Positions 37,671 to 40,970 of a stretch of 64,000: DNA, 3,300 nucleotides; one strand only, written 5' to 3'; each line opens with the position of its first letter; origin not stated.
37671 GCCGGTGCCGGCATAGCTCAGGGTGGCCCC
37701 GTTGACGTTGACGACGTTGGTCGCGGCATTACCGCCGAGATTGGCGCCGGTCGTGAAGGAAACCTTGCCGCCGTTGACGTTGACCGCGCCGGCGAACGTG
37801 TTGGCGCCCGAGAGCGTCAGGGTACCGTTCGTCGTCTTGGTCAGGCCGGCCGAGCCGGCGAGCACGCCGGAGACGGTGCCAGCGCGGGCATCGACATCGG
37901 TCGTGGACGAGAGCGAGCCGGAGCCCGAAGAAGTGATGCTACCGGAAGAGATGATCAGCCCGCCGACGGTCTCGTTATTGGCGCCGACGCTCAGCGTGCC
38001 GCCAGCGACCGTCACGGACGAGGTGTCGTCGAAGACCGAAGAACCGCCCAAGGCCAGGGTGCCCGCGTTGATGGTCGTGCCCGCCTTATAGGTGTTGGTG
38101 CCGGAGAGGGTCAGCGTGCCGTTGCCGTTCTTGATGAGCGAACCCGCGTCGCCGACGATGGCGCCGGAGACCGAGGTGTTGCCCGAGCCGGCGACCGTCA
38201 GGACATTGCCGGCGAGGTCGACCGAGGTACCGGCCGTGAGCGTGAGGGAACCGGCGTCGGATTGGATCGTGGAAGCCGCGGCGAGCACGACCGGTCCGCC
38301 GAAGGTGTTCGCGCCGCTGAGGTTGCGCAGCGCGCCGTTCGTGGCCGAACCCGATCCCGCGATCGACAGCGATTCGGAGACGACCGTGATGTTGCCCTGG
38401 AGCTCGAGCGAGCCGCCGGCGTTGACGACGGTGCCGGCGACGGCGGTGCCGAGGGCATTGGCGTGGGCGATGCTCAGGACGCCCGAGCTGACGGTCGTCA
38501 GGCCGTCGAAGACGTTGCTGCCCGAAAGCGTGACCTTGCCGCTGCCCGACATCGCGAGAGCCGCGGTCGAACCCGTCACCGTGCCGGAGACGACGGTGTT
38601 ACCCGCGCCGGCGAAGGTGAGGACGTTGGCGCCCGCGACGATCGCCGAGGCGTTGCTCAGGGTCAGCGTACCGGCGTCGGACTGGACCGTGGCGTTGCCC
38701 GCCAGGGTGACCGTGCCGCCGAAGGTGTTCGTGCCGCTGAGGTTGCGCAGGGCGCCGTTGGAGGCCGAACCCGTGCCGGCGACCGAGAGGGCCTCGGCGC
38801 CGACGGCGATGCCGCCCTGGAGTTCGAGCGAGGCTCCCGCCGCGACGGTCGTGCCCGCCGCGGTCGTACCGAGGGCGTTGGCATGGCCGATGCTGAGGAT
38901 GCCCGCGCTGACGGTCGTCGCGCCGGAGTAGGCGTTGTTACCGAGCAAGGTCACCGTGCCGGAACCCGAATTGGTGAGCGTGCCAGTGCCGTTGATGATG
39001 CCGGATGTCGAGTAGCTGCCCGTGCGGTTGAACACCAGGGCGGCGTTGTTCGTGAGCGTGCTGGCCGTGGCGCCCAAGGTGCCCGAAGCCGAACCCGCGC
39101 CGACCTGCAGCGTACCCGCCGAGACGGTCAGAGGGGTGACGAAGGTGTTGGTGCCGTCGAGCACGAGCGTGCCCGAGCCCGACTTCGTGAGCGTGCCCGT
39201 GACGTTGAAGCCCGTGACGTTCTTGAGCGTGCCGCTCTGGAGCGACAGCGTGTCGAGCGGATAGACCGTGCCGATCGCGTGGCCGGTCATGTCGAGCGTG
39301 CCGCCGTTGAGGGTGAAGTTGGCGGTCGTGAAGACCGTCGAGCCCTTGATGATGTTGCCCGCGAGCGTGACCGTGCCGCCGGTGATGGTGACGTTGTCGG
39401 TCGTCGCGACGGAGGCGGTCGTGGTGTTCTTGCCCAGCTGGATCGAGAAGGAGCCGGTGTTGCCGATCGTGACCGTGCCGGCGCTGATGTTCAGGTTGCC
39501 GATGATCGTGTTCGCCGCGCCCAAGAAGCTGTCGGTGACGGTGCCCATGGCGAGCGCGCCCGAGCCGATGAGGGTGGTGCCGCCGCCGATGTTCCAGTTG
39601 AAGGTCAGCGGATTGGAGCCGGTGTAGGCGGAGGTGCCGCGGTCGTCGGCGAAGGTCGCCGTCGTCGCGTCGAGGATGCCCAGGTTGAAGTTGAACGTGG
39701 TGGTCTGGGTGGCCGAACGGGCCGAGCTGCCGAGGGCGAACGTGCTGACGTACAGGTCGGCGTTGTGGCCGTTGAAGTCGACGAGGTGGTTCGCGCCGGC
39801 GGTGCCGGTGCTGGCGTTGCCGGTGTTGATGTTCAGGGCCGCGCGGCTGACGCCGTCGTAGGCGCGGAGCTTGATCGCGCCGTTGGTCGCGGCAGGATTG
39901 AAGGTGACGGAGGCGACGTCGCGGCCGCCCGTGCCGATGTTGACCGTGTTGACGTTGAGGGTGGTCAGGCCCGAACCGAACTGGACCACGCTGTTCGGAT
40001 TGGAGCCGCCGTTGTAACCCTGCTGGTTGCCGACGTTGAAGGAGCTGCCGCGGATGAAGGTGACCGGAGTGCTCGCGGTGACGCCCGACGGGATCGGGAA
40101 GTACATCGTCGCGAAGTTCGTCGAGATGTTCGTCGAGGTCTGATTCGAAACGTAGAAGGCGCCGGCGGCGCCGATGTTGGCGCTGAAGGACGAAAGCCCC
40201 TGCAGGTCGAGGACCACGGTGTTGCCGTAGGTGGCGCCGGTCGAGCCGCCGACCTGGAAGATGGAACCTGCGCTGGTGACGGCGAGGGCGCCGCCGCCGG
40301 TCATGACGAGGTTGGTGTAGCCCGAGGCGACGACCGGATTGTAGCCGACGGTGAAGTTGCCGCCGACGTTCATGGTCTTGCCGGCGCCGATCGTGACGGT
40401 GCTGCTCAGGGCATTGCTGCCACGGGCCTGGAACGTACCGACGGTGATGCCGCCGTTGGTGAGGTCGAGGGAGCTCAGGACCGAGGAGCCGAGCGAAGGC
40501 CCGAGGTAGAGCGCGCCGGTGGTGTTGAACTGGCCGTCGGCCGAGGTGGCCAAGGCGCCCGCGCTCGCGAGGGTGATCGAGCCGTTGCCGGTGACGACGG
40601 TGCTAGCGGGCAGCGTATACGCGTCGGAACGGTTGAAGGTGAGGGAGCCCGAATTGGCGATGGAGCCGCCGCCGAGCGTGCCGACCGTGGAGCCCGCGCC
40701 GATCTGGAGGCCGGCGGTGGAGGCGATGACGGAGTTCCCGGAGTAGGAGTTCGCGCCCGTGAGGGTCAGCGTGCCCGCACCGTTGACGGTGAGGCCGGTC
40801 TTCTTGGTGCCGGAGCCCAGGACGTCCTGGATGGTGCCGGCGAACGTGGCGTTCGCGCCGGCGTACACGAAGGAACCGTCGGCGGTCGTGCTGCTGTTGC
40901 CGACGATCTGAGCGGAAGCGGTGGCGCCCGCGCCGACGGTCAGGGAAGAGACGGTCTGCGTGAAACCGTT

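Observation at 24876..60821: Intact 36-kb gene for an ~11,981-aa PATR/beta-helix surface protein occupying 56% of the window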

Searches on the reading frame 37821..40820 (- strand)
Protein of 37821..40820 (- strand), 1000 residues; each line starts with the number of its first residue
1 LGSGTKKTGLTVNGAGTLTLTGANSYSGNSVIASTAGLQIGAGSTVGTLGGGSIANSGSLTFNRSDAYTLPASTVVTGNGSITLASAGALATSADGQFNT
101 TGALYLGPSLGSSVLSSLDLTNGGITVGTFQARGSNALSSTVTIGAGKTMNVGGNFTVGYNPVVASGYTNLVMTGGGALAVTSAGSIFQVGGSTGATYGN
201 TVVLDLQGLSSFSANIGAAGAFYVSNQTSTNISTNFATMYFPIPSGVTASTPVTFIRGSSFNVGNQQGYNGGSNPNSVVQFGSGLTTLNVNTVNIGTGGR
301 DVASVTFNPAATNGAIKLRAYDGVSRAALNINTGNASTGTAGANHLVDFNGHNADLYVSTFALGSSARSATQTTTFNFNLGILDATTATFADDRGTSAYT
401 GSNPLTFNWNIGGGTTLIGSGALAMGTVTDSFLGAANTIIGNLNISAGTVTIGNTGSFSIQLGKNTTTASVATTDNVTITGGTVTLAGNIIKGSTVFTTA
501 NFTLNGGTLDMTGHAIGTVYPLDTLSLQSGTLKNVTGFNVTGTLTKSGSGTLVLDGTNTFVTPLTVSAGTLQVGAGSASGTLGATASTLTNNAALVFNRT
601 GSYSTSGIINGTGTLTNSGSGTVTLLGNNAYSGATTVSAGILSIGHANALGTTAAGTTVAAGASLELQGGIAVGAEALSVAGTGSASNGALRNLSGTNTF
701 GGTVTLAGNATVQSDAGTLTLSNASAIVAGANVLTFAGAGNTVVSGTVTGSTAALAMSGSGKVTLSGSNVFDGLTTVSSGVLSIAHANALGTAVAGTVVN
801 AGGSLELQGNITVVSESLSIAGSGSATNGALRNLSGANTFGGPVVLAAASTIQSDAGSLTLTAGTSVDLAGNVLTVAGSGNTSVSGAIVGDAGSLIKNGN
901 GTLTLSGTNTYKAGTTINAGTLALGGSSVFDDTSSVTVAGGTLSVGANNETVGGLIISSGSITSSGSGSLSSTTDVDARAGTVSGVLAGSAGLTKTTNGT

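Call 57: search_solved_structures(query=window:37821-40820:-, max_evalue=0.01)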
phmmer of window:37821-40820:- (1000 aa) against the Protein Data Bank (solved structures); distinct sequences matched with E-value up to 0.01: 1.
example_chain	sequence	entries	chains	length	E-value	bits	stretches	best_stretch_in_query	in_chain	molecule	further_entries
5ke1_A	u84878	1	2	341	0.003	18.8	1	612-750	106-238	Outer membrane protein IcsA autotransporter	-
